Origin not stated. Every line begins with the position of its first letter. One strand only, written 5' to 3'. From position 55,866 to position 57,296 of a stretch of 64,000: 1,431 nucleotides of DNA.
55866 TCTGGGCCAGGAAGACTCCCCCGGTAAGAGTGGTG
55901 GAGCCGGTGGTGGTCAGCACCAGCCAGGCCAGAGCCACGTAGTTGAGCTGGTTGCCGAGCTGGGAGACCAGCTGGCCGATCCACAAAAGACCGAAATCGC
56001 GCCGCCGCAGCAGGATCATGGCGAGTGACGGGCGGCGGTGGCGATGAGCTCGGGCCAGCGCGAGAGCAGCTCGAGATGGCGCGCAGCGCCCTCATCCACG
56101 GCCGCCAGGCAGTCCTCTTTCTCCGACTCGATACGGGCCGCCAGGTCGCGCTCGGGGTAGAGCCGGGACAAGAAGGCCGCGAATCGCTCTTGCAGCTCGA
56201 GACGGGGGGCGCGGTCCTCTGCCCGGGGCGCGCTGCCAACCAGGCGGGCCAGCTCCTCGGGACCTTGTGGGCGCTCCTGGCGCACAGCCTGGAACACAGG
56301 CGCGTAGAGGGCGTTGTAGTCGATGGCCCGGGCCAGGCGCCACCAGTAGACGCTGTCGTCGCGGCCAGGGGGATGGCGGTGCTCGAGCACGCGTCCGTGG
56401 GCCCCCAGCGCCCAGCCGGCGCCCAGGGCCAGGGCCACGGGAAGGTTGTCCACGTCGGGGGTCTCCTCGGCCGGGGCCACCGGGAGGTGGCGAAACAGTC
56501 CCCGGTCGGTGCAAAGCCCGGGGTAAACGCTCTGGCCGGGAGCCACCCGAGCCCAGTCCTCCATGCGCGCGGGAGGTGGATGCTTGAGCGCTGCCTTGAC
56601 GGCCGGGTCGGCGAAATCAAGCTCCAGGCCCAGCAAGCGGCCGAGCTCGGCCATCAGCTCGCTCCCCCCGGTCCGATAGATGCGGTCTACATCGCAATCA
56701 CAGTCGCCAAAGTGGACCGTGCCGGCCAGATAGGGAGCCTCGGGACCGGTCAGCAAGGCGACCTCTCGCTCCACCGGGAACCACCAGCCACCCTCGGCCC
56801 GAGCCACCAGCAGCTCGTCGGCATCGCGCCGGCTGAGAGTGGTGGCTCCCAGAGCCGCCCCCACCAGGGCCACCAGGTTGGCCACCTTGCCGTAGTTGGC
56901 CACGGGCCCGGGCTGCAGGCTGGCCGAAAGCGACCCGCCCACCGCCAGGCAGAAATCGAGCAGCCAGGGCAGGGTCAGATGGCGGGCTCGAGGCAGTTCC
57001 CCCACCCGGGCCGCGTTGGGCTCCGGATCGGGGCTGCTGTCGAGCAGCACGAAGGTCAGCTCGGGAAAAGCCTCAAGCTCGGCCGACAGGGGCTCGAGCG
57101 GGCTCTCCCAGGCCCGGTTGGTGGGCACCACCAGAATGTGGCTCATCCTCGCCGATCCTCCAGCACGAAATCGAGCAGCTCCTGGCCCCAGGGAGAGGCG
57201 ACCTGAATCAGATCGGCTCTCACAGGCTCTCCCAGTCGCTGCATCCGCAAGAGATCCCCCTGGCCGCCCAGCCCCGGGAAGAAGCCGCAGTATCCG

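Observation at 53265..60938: Candidate biosynthetic/export cluster: PaaK-like ligase - RsbW-like ATPase::GNAT - hypothetical - MFS exporter operon, flanked by a metalloprotease and a C39-like peptidase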

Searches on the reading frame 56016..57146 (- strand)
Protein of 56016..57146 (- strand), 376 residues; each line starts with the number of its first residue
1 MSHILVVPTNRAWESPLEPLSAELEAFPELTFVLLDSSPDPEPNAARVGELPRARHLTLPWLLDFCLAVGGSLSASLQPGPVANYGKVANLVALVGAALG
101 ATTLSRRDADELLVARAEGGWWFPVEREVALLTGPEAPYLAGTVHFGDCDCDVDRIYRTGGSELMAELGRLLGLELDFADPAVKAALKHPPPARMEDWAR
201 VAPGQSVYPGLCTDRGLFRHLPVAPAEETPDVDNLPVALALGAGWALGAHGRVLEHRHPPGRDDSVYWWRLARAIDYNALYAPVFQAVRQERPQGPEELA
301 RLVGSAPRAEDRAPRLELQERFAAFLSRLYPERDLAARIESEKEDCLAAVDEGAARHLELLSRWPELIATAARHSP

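Call 4: search_protein_families(library=pfam, proteins=[window:56016-57146:-], max_evalue=0.01)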
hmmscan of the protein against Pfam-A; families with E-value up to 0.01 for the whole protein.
window:56016-57146:- (376 aa): 1 family
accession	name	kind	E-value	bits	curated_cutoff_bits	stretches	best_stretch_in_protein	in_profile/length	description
PF19787.4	DUF6271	-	0.0019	17.6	25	1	83-137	102-154/434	Family of unknown function (DUF6271)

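Call 6: search_protein_families(library=ncbifam, proteins=[window:56016-57146:-], max_evalue=0.01)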
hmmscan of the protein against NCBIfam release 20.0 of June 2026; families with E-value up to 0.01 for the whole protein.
window:56016-57146:- (376 aa): 0 families

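Call 26: search_solved_structures(query=window:56016-57146:-, max_evalue=10)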
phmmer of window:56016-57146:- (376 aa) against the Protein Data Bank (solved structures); distinct sequences matched with E-value up to 10: 10.
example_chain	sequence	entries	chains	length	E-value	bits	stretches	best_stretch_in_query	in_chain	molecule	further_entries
21gi_A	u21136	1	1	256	0.056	15.7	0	296-347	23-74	A designed protein Three-twist Knot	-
3mlg_A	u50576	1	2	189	0.14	14.4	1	295-347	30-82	2X chimera of Helicobacter pylori protein HP0242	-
5ucs_A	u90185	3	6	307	0.51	12.5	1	155-221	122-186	Fructose-bisphosphate aldolase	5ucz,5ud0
2gc4_D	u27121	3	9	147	0.94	11.6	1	230-277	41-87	Cytochrome c-L | CYTOCHROME C551I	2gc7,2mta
1mg2_D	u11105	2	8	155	1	11.5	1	230-277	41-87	CYTOCHROME C-L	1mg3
3mli_A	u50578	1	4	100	1.2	11.3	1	295-347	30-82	Putative uncharacterized protein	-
5ud1_A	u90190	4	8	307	1.7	10.8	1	155-221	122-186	Fructose-bisphosphate aldolase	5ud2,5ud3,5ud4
2bo3_A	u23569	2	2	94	1.7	10.8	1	295-347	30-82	HYPOTHETICAL PROTEIN HP0242 | Uncharacterized protein HP0242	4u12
2m3l_A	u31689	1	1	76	1.8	10.7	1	265-315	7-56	Protein E6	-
3c4u_A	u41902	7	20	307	2.3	10.4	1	155-221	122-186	Fructose-bisphosphate aldolase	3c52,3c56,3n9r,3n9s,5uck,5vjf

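Call 29: find_homologous_proteins(query=window:56016-57146:-)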
Query window:56016-57146:- (376 aa): 5 proteins with E <= 0.001 among 8000 candidates.
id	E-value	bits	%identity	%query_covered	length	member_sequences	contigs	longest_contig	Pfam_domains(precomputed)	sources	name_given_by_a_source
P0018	1.3e-249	846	100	100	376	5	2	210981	-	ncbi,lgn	ncbi:MAG: hypothetical protein AMXMBFR33_09210 [Candidatus Xenobia bacterium]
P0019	3.6e-229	778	92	100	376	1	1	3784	-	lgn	-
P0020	2.0e-191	654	78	100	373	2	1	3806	-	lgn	-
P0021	3.3e-131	456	60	99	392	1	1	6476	PF19787.5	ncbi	ncbi:MAG: hypothetical protein AB1758_08600 [Candidatus Eremiobacterota bacterium]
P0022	2.1e-82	295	45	100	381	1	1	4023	PF19787.5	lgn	-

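Call 41: search_protein_representatives(alignment_id=A4)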
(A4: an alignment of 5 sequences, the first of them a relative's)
Query: 5 sequences, 374 profile positions. Proteins with E-value up to 0.001 (for the whole library): 129; up to 1e-10: 39; up to 1e-30: 2. The best 129 are listed.
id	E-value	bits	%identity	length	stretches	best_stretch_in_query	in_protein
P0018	2.1e-213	725.1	-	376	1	1-374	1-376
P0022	2.4e-177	606.4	-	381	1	1-370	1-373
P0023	6.0e-25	104.8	-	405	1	2-369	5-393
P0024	2.6e-23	99.4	-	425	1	1-367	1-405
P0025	1.4e-22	97.0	-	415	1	2-371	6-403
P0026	1.6e-22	96.8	-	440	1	76-370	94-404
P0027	7.4e-21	91.3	-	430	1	1-369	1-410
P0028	1.5e-19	87.1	-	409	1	8-371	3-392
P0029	1.8e-19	86.8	-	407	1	2-370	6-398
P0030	3.8e-19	85.7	-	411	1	2-371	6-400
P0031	4.2e-19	85.6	-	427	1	7-367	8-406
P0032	1.9e-18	83.4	-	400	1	1-369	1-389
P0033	1.2e-17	80.7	-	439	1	29-371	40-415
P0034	5.3e-17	78.7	-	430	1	7-367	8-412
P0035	1.1e-16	77.6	-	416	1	4-372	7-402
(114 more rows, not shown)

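Call 45: search_protein_families(library=pfam, alignment_id=A5, max_evalue=0.001)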
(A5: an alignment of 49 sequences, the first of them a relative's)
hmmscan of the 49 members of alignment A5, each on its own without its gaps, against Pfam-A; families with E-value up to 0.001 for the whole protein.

A. member 1, P0018 (376 aa): 0 families

B. families by the number of members that match (of 49 scanned): 2 families
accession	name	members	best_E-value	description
PF19787.4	DUF6271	48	2.3e-55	Family of unknown function (DUF6271)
PF18993.5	Rv0078B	1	0.00051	Rv0078B-related antitoxin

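Call 47: search_dna_similar(query=P0023, collection=plasmids, mode=protein, max_evalue=0.001, max_rows=15)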
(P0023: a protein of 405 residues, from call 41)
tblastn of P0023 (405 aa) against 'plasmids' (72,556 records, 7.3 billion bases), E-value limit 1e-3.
Records with a match: 13; places in all: 13; records where one place covers at least 80% of the query: 3.
Best place of each record, by identity: <60% 13.
By first word of the organism name: Apilactobacillus 6; Streptomyces 4; Streptantibioticus 2; Embleya 1.
By predicted mobility (MOB-suite, as given by PLSDB): non-mobilizable 10; mobilizable 3.
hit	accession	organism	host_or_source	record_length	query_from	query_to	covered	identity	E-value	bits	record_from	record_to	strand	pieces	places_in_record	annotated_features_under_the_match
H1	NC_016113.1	Streptantibioticus cattleyicolor NRRL 8057 = DSM 46488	-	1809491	5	396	97%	22.1%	5e-13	79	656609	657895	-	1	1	none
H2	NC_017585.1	Streptantibioticus cattleyicolor NRRL 8057 = DSM 46488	-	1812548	5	396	97%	22.1%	5e-13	79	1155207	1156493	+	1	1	none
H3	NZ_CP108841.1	Streptomyces chartreusis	-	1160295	7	386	94%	22.5%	1e-11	74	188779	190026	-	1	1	none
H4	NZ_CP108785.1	Embleya sp. NBC_00888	-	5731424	1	295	73%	25.9%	3e-11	73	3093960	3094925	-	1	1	none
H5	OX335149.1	Apilactobacillus kunkeei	Apis mellifera,European honeybee,honey ...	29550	1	279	69%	26.3%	9e-23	108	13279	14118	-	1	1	hypothetical protein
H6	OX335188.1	Apilactobacillus kunkeei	Apis mellifera,European honeybee,honey ...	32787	1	279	69%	26.3%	9e-23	108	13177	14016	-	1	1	hypothetical protein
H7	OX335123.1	Apilactobacillus kunkeei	Apis mellifera,European honeybee,honey ...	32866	1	279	69%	26.3%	9e-23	108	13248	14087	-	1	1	hypothetical protein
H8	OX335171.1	Apilactobacillus kunkeei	Apis mellifera,European honeybee,honey ...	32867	1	279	69%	26.3%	9e-23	108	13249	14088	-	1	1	hypothetical protein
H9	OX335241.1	Apilactobacillus kunkeei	Apis mellifera,European honeybee,honey ...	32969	1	279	69%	26.3%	9e-23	108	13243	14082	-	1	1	hypothetical protein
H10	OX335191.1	Apilactobacillus kunkeei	Apis mellifera,European honeybee,honey ...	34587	1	279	69%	26.3%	9e-23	108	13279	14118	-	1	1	hypothetical protein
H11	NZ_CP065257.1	Streptomyces clavuligerus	cell culture,lab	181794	103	389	71%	23.2%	2e-8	64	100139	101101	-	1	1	DUF6271 family protein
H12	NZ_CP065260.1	Streptomyces clavuligerus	cell culture,lab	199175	103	389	71%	23.2%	2e-8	64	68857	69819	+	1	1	DUF6271 family protein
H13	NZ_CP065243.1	Streptomyces clavuligerus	cell culture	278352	103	389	71%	23.2%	2e-8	64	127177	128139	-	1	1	DUF6271 family protein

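Call 48: get_annotated_region(hit=H1, flank=9000)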
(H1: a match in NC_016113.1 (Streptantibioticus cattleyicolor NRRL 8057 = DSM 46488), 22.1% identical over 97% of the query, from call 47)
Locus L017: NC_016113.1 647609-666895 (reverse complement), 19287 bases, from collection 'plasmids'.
description: Streptantibioticus cattleyicolor NRRL 8057 = DSM 46488 plasmid pSCAT, complete sequence
organism: Streptantibioticus cattleyicolor NRRL 8057 = DSM 46488 (NCBI taxid 1003195)
taxonomy: Bacteria; Actinomycetota; Actinomycetes; Kitasatosporales; Streptomycetaceae; Streptantibioticus; Streptantibioticus cattleyicolor; Streptantibioticus cattleyicolor NRRL 8057 = DSM 46488
host: -; source: -; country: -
typing (MOB-suite, as given by PLSDB): mobilizable; relaxase MOBP
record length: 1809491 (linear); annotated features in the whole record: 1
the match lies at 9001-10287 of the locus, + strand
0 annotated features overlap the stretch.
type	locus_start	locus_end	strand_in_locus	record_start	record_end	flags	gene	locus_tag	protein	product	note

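Call 49: get_annotated_region(hit=H5, flank=9000)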
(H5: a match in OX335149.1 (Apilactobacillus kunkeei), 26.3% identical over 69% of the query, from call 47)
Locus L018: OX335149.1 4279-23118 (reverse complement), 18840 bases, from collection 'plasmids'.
description: Apilactobacillus kunkeei strain H3B1-04X genome assembly, plasmid: 2
organism: Apilactobacillus kunkeei (NCBI taxid 148814)
taxonomy: Bacteria; Bacillota; Bacilli; Lactobacillales; Lactobacillaceae; Apilactobacillus; Apilactobacillus kunkeei
host: -; source: Apis mellifera,European honeybee,honey crop; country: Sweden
typing (MOB-suite, as given by PLSDB): non-mobilizable
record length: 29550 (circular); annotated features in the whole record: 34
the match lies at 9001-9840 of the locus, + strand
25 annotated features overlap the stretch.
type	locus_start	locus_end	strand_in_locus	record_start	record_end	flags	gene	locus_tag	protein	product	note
CDS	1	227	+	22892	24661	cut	-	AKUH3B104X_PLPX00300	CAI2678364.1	hypothetical protein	-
CDS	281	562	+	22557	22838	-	-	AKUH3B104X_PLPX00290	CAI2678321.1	hypothetical protein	-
CDS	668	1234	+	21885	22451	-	-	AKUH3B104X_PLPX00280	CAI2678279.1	hypothetical protein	-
CDS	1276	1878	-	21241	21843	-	-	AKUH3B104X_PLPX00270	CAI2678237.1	hypothetical protein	-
CDS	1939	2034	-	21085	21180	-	-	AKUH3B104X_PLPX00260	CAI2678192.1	hypothetical protein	-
CDS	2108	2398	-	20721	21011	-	-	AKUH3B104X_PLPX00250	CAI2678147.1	hypothetical protein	-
CDS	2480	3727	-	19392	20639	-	ddl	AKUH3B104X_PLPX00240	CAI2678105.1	D-alanine--D-alanine ligase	-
CDS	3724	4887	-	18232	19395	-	-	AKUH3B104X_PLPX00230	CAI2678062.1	hypothetical protein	-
CDS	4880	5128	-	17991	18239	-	-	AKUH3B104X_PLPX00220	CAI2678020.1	hypothetical protein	-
CDS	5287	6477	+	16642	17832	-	-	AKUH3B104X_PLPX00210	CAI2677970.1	hypothetical protein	-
CDS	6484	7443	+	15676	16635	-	ddl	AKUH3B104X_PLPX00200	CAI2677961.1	D-alanine--D-alanine ligase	-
CDS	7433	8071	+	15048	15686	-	COQ5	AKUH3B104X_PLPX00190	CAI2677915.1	2-methoxy-6-polyprenyl-1,4-benzoquinolmethylase, mitochondrial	-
CDS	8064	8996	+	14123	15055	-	ilvE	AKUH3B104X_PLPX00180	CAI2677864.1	Branched-chain-amino-acid aminotransferase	-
CDS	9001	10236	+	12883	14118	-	-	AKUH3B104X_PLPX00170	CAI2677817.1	hypothetical protein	-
CDS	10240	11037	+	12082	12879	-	aptA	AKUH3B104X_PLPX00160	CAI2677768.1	Apulose-4-phosphate transketolase subunit A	-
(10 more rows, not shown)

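Call 50: get_annotated_region(hit=H11, flank=9000)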
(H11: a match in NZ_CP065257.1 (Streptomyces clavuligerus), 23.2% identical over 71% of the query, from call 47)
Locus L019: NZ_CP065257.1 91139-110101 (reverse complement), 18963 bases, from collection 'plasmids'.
description: Streptomyces clavuligerus strain F1D10 plasmid pF1D10B, complete sequence
organism: Streptomyces clavuligerus (NCBI taxid 1901)
taxonomy: Bacteria; Actinomycetota; Actinomycetes; Kitasatosporales; Streptomycetaceae; Streptomyces; Streptomyces clavuligerus
host: -; source: cell culture,lab; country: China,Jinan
typing (MOB-suite, as given by PLSDB): non-mobilizable
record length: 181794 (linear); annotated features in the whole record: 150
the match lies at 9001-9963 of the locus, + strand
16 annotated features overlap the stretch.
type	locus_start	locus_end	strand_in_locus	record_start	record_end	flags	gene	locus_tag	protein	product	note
CDS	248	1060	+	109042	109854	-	-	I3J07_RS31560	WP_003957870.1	SAM-dependent methyltransferase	-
CDS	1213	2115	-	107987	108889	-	-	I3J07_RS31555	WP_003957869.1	helix-turn-helix transcriptional regulator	-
CDS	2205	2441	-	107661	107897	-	-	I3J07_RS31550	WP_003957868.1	DUF397 domain-containing protein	-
CDS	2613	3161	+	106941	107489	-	-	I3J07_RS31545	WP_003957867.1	ATP-binding protein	-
CDS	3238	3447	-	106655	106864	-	-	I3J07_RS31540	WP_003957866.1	MbtH family protein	-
CDS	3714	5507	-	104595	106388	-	-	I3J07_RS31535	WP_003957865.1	lysyl oxidase family protein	-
CDS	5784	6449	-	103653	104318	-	-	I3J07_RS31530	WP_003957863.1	hypothetical protein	-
CDS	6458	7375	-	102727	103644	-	htpX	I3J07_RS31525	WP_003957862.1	zinc metalloprotease HtpX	GO:0006508 - proteolysis [Evidence IEA]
CDS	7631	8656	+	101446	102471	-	-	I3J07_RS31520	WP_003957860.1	phytanoyl-CoA dioxygenase family protein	-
CDS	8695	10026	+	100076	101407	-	-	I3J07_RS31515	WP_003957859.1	DUF6271 family protein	-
CDS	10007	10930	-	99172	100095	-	-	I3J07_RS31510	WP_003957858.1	MBL fold metallo-hydrolase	-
CDS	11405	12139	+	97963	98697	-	-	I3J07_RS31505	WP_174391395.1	N-acetyltransferase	-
CDS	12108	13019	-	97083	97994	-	-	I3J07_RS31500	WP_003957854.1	AEC family transporter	GO:0055085 - transmembrane transport [Evidence IEA]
CDS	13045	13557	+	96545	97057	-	-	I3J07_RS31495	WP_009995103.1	CGNR zinc finger domain-containing protein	-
CDS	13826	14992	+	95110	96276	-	-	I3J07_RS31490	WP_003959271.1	helix-turn-helix transcriptional regulator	-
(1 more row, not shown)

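Call 52: predict_structure(alignment_id=A5)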
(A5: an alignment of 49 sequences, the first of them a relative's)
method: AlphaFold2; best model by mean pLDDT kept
length: 376 residues; sequences in the alignment: 49
mean_pLDDT: 94.5   pTM: 0.93
mean pLDDT of the five models: 94.5, 94.1, 93.9, 92.9, 92.0
residues with pLDDT >= 90: 335; 70-90: 38; 50-70: 3; < 50: 0
segments of 3 or more residues with pLDDT < 50: none
pLDDT, mean of each block of 10 residues (from residue 1): 92 94 95 97 96 96 96 94 95 97 96 95 96 94 90 88 95 90 87 94 93 97 97 96 97 92 88 98 98 98 95 97 97 95 98 98 98 83
secondary structure, 60 per line:
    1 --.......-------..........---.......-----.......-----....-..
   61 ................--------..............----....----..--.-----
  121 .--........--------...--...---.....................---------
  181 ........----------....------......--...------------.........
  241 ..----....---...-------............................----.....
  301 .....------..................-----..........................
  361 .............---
elements in order: E3-9 H17-26 E30-36 H42-48 E54-57 H59-76 H85-98 E103-106 H124-131 E140-142 E145-147 H151-171 H181-188 E199-202 E212-214 H232-242 E247-250 E254-256 H264-291 H296-305 H312-329 H335-373

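Call 92: find_encoding_contigs(protein=P0022, flank=10000, max_places=2)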
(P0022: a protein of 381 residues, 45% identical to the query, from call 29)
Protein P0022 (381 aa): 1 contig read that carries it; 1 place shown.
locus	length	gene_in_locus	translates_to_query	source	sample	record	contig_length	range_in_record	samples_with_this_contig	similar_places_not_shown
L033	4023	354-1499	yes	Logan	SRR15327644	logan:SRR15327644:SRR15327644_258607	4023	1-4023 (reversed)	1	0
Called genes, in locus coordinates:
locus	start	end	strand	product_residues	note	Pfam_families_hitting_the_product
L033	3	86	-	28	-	?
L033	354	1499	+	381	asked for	PF19787:DUF6271 (faint)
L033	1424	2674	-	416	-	PF05977:MFS_3, PF07690:MFS_1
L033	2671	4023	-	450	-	?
